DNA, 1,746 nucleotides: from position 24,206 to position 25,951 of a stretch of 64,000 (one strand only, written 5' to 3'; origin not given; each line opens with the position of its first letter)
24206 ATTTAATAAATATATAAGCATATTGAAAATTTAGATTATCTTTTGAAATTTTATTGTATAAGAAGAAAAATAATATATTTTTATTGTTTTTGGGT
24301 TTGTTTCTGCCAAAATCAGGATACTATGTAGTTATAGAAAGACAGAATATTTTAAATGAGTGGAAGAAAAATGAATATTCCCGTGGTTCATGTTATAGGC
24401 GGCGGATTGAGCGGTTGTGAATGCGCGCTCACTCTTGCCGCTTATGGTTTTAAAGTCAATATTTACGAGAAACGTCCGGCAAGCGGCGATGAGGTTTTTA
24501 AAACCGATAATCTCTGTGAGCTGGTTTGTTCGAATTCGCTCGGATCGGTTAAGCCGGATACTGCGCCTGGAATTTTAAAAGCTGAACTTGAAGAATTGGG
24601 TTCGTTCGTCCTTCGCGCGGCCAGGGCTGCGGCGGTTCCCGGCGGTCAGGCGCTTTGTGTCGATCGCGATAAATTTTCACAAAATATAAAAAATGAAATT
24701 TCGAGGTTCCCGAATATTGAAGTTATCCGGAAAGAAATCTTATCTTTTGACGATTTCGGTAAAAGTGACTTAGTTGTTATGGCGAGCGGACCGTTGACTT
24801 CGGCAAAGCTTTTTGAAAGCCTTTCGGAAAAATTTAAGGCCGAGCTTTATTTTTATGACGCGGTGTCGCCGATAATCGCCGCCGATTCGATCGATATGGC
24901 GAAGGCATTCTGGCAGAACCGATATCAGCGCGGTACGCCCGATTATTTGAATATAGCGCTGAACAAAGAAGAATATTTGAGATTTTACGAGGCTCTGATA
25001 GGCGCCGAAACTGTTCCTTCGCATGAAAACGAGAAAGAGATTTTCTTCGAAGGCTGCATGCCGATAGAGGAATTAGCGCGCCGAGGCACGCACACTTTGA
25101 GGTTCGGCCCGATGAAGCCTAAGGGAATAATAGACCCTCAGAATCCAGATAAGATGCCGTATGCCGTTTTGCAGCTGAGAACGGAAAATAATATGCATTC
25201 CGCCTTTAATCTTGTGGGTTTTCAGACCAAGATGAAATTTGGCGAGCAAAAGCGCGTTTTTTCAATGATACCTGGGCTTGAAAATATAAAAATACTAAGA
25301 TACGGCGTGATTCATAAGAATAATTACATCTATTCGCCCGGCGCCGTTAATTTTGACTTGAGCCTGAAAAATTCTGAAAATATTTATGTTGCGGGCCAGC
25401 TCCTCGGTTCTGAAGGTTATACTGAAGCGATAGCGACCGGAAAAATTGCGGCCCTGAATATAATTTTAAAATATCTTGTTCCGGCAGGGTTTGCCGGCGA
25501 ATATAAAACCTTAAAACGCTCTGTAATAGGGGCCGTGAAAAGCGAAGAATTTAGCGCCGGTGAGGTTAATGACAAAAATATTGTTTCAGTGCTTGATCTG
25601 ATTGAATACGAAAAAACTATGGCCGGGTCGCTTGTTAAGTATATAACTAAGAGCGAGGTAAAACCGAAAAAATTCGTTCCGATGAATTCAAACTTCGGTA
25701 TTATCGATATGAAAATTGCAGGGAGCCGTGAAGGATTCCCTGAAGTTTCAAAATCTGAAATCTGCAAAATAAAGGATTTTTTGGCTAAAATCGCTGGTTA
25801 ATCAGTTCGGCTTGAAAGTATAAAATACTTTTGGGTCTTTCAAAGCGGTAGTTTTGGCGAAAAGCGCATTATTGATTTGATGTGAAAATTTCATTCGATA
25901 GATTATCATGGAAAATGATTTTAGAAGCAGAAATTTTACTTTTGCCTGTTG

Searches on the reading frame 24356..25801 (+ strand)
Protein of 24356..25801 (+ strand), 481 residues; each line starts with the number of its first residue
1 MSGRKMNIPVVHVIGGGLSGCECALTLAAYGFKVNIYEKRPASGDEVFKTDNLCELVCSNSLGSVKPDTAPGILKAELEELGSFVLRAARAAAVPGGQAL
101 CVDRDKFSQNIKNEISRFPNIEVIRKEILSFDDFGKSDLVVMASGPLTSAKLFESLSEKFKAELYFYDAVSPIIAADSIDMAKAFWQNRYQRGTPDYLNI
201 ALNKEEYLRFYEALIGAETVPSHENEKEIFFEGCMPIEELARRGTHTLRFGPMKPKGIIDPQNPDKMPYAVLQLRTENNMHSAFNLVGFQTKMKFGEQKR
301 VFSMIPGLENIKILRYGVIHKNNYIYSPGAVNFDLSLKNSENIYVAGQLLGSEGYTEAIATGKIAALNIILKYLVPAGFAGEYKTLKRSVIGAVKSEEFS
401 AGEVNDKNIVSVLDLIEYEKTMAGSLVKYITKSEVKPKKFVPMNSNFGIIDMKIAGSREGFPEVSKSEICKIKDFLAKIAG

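Call 59: search_protein_families(library=pfam, proteins=[window:24356-25801:+], max_evalue=0.0001)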
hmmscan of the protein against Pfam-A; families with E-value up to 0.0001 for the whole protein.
window:24356-25801:+ (481 aa): 3 families
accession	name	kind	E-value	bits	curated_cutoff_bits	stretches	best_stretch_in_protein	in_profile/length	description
PF01134.28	GIDA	-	8e-85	285.7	22.1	1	11-372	2-386/391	Glucose inhibited division protein A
PF13450.12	NAD_binding_8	-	1.4e-05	25.7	21.9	1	13-44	1-32/68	NAD(P)-binding Rossmann-like domain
PF01266.30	DAO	-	8.1e-05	22.7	27.9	0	12-43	3-34/353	FAD dependent oxidoreductase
